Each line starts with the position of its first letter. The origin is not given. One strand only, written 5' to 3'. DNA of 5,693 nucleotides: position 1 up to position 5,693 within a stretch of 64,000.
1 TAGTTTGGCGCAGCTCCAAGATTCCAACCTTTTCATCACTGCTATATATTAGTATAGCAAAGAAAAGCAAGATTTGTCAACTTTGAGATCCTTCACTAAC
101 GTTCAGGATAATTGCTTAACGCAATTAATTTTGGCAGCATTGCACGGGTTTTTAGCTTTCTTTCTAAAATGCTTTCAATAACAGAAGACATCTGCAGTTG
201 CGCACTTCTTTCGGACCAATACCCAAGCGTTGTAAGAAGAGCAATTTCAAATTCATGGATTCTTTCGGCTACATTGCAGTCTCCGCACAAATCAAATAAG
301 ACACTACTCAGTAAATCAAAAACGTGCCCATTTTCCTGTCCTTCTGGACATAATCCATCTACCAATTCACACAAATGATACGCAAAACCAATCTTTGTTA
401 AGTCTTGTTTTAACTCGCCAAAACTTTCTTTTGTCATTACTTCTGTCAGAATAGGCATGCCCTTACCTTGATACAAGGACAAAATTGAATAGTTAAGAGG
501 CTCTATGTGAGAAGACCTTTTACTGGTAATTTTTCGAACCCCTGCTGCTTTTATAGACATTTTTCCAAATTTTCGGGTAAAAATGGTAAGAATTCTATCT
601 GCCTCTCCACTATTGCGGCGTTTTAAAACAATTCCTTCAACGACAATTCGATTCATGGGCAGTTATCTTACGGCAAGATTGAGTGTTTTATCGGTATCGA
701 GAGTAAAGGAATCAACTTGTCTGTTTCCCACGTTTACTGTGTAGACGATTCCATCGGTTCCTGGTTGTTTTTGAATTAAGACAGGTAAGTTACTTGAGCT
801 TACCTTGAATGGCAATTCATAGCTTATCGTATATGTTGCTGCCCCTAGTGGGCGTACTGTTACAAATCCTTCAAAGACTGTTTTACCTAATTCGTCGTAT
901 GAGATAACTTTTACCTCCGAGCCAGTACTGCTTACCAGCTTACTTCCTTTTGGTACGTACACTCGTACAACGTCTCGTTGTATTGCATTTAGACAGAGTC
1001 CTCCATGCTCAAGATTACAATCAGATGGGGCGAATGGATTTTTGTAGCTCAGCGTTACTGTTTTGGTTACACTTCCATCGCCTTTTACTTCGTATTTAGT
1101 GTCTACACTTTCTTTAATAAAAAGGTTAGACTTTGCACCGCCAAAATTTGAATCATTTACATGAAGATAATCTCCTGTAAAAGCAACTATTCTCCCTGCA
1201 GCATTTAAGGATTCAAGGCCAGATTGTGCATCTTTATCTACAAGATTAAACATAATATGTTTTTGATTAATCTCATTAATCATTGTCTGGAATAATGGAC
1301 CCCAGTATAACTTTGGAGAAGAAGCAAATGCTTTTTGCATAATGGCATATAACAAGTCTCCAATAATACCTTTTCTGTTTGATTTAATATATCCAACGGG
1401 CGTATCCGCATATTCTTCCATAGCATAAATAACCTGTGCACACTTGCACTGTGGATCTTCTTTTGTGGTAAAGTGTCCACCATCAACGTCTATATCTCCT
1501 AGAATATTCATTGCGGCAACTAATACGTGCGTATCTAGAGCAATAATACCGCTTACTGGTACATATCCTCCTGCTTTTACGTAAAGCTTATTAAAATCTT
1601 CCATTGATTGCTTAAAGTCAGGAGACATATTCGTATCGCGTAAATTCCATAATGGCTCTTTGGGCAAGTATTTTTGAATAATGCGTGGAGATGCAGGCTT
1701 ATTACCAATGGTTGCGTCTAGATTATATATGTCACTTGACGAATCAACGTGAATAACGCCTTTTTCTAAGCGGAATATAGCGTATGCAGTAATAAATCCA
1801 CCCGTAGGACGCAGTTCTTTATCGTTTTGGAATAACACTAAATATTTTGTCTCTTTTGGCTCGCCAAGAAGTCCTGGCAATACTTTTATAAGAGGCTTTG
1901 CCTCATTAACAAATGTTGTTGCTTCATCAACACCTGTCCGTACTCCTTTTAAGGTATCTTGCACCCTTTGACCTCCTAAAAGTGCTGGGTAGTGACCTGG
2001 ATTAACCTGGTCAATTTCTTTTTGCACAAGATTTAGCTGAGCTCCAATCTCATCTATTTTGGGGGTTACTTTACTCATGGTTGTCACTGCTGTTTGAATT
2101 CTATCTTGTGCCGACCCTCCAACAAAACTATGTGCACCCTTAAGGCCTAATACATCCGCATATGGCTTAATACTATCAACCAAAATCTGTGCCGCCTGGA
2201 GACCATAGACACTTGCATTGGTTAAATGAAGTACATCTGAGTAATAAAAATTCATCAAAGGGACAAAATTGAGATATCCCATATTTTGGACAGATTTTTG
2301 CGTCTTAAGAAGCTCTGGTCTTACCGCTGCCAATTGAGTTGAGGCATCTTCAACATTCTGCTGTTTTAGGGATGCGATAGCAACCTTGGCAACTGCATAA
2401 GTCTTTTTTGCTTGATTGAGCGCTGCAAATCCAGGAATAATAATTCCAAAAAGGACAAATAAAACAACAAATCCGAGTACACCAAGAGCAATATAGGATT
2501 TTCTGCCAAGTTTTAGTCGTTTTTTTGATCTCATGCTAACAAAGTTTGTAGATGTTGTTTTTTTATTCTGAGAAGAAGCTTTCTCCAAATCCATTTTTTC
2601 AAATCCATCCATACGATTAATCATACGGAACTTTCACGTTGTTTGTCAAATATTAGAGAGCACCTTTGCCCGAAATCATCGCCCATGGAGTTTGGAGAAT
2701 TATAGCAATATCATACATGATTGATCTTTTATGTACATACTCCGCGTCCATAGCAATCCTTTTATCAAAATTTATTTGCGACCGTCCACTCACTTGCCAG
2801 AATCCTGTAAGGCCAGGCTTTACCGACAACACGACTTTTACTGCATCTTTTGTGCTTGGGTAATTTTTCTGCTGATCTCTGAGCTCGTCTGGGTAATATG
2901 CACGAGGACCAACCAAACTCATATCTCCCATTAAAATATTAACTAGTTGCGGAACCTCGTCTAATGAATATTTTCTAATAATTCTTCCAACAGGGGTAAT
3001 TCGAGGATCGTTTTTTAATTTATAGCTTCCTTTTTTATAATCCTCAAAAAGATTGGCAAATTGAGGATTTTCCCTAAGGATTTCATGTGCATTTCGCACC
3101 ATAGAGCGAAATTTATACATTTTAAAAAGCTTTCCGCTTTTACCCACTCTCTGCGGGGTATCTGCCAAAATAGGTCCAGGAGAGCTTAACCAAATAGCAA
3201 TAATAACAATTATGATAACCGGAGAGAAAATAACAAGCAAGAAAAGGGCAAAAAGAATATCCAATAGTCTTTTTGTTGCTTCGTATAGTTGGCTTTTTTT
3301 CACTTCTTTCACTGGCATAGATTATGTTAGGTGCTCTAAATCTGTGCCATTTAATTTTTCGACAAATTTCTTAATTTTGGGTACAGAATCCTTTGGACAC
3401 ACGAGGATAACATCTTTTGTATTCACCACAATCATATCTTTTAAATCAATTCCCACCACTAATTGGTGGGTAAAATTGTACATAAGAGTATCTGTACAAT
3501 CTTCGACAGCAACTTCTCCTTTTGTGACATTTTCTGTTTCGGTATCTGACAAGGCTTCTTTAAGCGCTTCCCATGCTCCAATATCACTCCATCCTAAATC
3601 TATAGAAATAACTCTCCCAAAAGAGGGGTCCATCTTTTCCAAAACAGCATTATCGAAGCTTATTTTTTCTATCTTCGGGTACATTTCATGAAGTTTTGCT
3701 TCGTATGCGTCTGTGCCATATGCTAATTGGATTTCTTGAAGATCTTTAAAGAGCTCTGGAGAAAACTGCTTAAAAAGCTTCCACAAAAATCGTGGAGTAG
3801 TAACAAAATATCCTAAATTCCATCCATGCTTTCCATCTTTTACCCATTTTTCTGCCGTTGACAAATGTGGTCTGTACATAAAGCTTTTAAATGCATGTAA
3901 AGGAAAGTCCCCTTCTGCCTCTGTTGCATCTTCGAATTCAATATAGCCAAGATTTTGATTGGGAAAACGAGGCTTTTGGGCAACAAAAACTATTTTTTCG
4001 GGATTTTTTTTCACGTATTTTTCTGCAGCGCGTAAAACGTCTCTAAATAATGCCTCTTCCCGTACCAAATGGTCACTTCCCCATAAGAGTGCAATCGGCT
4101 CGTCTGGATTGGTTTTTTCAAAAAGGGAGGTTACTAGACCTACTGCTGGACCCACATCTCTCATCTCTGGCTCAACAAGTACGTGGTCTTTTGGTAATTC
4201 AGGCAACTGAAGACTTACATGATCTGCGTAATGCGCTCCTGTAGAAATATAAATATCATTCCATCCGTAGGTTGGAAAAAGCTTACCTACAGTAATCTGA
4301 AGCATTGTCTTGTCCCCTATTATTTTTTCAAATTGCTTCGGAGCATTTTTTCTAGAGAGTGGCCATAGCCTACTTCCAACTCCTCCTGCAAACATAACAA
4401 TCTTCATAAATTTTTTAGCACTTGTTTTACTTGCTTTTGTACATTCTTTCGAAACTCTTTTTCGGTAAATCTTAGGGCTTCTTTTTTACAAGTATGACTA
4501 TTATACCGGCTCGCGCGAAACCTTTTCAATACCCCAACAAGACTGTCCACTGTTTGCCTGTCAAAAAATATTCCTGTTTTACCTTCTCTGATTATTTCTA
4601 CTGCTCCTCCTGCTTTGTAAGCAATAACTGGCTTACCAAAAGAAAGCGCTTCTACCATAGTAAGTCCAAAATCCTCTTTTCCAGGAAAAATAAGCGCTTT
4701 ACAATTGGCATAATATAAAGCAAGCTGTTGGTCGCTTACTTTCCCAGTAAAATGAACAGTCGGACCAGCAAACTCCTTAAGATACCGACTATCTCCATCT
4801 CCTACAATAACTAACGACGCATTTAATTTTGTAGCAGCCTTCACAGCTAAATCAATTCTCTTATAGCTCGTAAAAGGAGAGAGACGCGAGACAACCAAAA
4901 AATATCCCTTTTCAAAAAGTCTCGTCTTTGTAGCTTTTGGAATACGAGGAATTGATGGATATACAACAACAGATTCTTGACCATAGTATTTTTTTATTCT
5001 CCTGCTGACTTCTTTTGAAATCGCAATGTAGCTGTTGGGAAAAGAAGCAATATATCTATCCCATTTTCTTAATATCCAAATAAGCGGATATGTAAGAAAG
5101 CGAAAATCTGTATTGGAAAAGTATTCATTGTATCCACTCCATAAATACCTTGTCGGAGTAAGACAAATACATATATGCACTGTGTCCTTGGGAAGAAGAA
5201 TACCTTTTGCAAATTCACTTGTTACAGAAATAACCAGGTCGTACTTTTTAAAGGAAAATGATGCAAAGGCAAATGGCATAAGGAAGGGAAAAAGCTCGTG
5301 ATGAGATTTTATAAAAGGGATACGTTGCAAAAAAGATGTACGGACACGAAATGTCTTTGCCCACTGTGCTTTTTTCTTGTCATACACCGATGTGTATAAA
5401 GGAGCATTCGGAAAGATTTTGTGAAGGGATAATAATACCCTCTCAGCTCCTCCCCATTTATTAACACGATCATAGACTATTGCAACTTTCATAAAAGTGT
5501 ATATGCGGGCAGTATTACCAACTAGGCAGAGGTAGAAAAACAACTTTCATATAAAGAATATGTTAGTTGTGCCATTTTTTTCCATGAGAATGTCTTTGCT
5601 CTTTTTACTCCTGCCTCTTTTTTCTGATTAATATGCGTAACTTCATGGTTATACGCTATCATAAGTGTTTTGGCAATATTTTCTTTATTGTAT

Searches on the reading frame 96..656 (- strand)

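Call 17: search_protein_families(library=pfam, proteins=[window:96-656:-], max_evalue=0.001)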
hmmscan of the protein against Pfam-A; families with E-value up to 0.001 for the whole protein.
window:96-656:- (186 aa): 2 families
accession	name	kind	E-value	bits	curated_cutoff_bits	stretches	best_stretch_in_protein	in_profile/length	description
PF11967.14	RecO_N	-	2.2e-18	66.5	27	1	1-79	1-80/80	Recombination protein O N terminal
PF02565.21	RecO_C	-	1.6e-11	44.6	22.1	1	84-146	2-64/157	Recombination protein O C terminal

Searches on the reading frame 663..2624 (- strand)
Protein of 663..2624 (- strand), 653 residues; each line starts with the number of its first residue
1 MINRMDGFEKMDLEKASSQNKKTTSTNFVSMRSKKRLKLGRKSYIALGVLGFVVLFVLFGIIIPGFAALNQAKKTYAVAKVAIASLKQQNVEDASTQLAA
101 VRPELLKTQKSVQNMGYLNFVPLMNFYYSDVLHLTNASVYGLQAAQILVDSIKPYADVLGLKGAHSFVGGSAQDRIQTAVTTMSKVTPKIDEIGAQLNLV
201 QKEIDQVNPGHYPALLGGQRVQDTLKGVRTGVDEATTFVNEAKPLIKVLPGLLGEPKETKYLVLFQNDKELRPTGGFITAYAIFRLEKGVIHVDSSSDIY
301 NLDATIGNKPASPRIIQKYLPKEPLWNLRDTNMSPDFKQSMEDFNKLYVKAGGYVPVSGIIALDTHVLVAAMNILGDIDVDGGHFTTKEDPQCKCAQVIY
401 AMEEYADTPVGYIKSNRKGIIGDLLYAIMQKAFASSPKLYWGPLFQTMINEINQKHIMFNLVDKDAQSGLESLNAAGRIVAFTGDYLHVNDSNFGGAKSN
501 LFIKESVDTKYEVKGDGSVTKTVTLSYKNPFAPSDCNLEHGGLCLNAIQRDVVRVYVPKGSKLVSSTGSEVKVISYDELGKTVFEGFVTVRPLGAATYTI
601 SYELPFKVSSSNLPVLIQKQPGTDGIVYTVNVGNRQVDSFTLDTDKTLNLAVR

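Call 17: search_protein_families(library=pfam, proteins=[window:663-2624:-], max_evalue=0.001)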
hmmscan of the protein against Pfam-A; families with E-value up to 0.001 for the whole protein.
window:663-2624:- (653 aa): 1 family
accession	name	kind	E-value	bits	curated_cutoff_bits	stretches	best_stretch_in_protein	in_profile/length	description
PF13196.11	DUF4012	-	3e-22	80.1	28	1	259-386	4-130/144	Protein of unknown function (DUF4012)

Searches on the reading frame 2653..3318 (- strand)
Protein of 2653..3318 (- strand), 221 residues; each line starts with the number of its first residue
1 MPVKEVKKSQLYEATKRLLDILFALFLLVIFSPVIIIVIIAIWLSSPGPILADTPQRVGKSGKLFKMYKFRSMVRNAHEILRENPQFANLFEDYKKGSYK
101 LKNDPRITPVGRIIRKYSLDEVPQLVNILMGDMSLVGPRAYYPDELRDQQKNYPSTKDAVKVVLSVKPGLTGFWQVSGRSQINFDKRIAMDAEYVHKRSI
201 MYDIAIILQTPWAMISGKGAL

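Call 17: search_protein_families(library=pfam, proteins=[window:2653-3318:-], max_evalue=0.001)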
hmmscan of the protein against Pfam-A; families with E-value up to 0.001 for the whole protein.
window:2653-3318:- (221 aa): 1 family
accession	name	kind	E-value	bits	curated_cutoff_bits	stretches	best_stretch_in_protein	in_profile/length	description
PF02397.22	Bac_transf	-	3.5e-61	206.3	27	1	16-215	1-178/179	Bacterial sugar transferase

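Call 73: search_protein_families(library=ncbifam, proteins=[window:2653-3318:-], max_evalue=0.01)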
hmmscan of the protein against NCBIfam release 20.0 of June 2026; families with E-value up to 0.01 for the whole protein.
window:2653-3318:- (221 aa): 11 families
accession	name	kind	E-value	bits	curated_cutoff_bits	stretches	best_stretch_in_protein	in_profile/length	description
TIGR03025.1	EPS_sugtrans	subfamily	3.1e-74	250.8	295.55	1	4-220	246-444/445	exopolysaccharide biosynthesis polyprenyl glycosylphosphotransferase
TIGR03022.1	WbaP_sugtrans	subfamily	3.2e-70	237.6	403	1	9-220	252-455/456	undecaprenyl-phosphate galactose phosphotransferase WbaP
NF052601.1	undeca_RfbP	equivalog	2.5e-62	210.3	330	1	8-215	37-236/244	undecaprenyl-phosphate galactose phosphotransferase family protein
TIGR03023.1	WcaJ_sugtrans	equivalog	4.1e-60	204.3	410.75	1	3-220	250-452/453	undecaprenyl-phosphate glucose phosphotransferase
NF041877.1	EPS_EpsZ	equivalog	3.6e-56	190.7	800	1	14-220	264-458/459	exopolysaccharide biosynthesis polyisoprenyl-phosphate hexose-1-phosphate transferase EpsZ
NF011751.0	PRK15204.1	equivalog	7.4e-50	169.9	907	1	15-219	279-474/476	undecaprenyl-phosphate galactose phosphotransferase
TIGR03013.1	EpsB_2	subfamily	2e-41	142.5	393.35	1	8-220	247-442/443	TIGR03013 family XrtA/PEP-CTERM system glycosyltransferase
NF007518.0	PRK10124.1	equivalog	4e-34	118.2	684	1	8-211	266-454/464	undecaprenyl-phosphate glucose phosphotransferase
NF045514.1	glycotran_HepC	equivalog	6.4e-31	107.3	140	1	7-140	108-211/220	heterocyst development glycosyltransferase HepC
NF050817.1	PolSacchBiosHfsE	equivalog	3.4e-29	101.9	750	1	14-210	270-455/467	polysaccharide biosynthesis protein HfsE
NF003117.0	PRK04036.1-2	equivalog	0.0062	14.9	993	0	67-116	256-305/650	DNA-directed DNA polymerase II small subunit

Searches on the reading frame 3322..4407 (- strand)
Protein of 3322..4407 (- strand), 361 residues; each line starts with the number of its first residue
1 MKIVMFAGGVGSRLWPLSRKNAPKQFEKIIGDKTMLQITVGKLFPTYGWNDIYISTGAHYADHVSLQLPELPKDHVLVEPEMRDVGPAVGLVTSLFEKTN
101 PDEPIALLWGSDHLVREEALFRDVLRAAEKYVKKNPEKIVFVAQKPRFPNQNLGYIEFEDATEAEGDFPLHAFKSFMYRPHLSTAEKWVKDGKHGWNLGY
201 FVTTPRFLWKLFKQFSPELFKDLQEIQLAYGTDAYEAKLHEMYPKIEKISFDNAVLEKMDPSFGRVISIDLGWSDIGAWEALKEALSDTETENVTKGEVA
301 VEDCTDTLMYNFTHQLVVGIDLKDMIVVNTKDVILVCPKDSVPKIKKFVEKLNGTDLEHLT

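Call 17: search_protein_families(library=pfam, proteins=[window:3322-4407:-], max_evalue=0.001)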
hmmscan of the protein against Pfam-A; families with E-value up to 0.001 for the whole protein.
window:3322-4407:- (361 aa): 2 families
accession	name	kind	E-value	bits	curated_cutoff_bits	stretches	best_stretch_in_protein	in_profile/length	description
PF00483.29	NTP_transferase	-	3.2e-25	89.6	21.2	1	4-290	3-243/245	Nucleotidyl transferase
PF22640.1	ManC_GMP_beta-helix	-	3.1e-09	37.1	27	1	313-352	16-55/55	MannoseP isomerase/GMP-like beta-helix domain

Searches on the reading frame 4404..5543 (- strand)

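Call 17: search_protein_families(library=pfam, proteins=[window:4404-5543:-], max_evalue=0.001)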
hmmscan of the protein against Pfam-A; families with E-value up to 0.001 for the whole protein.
window:4404-5543:- (379 aa): 3 families
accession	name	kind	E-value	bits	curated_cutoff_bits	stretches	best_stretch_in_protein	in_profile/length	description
PF00534.26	Glycos_transf_1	-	3.1e-26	92.4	26.4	1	212-356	15-169/172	Glycosyl transferases group 1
PF13692.12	Glyco_trans_1_4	-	5e-23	82.4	27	1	215-336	4-133/142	Glycosyl transferases group 1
PF20706.3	GT4-conflict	-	0.00095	18.7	26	0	271-321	272-323/385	Family 4 Glycosyltransferase in conflict systems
